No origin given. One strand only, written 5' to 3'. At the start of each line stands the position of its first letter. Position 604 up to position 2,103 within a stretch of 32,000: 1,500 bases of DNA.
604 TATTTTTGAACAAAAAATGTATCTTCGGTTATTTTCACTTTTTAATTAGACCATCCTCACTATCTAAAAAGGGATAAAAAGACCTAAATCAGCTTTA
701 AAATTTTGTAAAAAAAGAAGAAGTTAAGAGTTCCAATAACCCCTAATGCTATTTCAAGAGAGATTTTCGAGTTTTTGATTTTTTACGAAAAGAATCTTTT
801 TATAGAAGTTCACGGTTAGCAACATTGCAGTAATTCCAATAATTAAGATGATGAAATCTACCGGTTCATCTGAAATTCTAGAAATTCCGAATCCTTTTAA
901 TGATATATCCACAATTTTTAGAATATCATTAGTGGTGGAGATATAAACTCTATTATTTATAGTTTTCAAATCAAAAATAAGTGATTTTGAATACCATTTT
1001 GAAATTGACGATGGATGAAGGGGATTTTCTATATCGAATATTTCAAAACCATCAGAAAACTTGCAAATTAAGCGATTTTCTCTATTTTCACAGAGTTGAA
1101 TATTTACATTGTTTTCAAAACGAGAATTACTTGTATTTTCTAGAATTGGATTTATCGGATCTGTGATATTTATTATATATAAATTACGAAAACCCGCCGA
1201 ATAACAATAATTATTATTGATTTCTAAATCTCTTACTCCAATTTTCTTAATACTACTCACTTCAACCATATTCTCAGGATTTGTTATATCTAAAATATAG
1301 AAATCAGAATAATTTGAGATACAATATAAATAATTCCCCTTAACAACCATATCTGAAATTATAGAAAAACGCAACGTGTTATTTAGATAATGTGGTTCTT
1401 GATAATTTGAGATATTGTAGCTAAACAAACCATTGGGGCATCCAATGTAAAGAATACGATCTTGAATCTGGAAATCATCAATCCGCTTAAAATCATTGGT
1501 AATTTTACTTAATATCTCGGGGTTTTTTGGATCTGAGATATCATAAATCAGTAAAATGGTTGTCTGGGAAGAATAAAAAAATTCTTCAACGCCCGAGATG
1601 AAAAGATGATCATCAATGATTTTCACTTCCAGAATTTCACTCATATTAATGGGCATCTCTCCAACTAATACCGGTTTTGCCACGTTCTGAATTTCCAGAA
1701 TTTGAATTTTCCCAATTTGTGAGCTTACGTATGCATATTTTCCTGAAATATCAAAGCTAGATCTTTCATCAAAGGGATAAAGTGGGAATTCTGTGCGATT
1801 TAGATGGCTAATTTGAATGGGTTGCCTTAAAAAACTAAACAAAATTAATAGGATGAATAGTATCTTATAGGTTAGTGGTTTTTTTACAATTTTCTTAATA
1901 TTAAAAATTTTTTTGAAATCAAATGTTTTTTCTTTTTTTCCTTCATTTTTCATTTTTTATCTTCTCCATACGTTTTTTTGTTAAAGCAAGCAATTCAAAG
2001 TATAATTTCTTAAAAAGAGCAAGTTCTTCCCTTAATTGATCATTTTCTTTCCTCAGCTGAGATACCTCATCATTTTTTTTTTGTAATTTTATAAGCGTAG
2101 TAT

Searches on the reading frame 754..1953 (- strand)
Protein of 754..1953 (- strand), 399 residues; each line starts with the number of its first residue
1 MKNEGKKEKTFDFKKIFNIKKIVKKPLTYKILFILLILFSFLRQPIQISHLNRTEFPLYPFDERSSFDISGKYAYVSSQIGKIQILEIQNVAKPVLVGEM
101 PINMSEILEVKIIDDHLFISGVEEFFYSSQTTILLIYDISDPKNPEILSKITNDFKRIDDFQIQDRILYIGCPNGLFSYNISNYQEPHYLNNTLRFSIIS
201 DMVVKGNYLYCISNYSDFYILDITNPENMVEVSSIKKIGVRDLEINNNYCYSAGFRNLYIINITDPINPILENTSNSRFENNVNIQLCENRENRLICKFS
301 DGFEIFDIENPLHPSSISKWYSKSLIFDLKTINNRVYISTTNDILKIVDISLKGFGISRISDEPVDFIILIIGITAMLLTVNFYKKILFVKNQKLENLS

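Call 7: search_protein_families(library=pfam, proteins=[window:754-1953:-], max_evalue=0.001)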
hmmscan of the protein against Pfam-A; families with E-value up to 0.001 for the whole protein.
window:754-1953:- (399 aa): 2 families
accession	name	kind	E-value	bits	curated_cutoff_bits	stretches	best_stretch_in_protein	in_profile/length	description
PF08309.17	LVIVD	-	2.2e-13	49.7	20.2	1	200-234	5-39/42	LVIVD repeat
PF09826.15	Beta_propel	-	6.1e-07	29.1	22.4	0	70-159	20-117/495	Beta propeller domain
